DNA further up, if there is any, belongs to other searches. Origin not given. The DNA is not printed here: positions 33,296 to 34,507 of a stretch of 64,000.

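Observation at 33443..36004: TPR-GT9-like glycosyltransferase adjacent to a Ser/Thr-rich low-complexity protein: candidate protein O-glycosylation (heptosylation-like) pair, next to a flotillin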

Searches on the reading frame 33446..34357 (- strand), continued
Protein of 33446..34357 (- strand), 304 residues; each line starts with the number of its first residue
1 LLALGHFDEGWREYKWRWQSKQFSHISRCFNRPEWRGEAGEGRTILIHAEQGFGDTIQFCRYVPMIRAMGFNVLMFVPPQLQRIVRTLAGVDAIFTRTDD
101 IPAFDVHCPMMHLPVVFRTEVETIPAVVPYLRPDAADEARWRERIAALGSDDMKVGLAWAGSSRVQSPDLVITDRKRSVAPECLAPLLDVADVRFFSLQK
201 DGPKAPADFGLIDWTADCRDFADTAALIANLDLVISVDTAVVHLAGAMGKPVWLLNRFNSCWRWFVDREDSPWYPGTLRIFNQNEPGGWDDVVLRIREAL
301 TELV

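Call 12: search_solved_structures(query=window:33446-34357:-, max_evalue=10, show_alignments=3)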
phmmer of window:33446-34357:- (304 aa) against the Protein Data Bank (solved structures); distinct sequences matched with E-value up to 10: 6.
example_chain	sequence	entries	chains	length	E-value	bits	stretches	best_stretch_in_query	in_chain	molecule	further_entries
6p40_A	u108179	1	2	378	0.15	14.5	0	245-275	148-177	Apolipoprotein B mRNA editing enzyme, catalytic peptide-like 3G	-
8tvc_A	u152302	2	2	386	0.17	14.3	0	245-275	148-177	DNA dC->dU-editing enzyme APOBEC-3G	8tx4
6p3x_A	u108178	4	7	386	0.18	14.3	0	245-275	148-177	Apolipoprotein B mRNA editing enzyme, catalytic peptide-like 3G | DNA dC->dU-editing enzyme APOBEC-3G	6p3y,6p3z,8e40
7uu5_A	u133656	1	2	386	0.18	14.3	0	245-275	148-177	DNA dC->dU-editing enzyme APOBEC-3G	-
7uu3_A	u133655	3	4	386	0.18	14.3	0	245-275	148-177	DNA dC->dU-editing enzyme APOBEC-3G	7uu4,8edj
6ldy_A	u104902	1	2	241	1.4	11.4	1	260-286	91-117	Fab heavy chain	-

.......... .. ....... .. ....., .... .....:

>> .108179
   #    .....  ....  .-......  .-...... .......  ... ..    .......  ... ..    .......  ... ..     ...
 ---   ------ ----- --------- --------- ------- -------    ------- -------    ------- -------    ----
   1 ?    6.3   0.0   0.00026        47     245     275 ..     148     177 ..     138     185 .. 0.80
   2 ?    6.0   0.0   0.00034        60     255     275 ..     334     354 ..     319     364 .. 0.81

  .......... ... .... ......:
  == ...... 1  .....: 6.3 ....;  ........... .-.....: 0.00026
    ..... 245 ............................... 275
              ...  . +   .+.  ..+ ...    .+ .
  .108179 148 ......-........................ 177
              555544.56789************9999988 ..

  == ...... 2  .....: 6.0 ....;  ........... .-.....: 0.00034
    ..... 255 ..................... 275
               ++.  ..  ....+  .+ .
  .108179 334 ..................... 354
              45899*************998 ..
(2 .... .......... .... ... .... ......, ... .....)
